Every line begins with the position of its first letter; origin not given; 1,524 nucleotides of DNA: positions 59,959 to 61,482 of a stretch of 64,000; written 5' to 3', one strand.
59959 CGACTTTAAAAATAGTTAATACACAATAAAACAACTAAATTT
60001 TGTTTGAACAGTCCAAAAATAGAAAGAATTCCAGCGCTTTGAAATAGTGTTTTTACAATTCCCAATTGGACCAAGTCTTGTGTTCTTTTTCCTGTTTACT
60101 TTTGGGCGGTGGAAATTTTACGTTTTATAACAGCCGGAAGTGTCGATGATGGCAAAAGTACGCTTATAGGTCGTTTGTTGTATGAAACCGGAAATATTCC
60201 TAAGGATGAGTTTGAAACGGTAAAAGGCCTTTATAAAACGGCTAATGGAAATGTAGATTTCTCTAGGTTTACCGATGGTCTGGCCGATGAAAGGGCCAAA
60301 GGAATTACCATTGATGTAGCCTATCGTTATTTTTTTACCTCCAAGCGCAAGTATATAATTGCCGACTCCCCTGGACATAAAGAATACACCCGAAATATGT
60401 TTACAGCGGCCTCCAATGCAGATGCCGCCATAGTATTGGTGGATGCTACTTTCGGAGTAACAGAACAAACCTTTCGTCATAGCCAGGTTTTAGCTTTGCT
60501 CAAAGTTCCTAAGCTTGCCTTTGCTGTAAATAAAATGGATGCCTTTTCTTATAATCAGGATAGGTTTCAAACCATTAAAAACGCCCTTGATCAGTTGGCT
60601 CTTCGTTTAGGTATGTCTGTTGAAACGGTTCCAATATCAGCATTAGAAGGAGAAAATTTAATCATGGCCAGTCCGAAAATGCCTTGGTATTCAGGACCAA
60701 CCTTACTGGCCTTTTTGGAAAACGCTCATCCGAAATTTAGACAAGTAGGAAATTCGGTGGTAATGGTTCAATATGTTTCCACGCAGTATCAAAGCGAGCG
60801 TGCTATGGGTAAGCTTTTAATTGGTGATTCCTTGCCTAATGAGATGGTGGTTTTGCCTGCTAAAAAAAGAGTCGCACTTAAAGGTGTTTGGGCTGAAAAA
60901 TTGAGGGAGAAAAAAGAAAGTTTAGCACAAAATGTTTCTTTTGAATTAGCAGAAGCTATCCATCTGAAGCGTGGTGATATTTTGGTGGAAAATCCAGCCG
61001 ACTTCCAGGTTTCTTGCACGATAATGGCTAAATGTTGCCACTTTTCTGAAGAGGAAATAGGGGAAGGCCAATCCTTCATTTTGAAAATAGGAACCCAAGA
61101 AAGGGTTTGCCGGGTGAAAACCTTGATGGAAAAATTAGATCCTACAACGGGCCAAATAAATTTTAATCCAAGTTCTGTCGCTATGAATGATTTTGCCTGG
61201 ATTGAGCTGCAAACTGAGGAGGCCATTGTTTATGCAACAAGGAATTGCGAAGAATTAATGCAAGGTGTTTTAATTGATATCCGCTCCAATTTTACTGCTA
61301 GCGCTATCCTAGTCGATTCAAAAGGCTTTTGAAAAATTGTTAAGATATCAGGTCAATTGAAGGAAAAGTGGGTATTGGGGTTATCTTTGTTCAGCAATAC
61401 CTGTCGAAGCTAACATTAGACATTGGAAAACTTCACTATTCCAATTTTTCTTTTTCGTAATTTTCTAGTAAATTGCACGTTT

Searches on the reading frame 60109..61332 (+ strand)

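Call 89: search_protein_families(library=pfam, proteins=[window:60109-61332:+], max_evalue=0.001)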
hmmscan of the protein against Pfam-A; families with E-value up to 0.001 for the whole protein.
window:60109-61332:+ (407 aa): 3 families
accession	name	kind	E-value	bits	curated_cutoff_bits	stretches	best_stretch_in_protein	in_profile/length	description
PF00009.33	GTP_EFTU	-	4.5e-40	137.7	26.5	1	2-185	2-176/188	Elongation factor Tu GTP binding domain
PF22594.2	GTP-eEF1A_C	-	5.1e-09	36.9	27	1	306-390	3-90/101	GTP-eEF1A C-terminal domain-like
PF01926.29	MMR_HSR1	-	1.3e-05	25.7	21.9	0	10-128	6-100/113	50S ribosome-binding GTPase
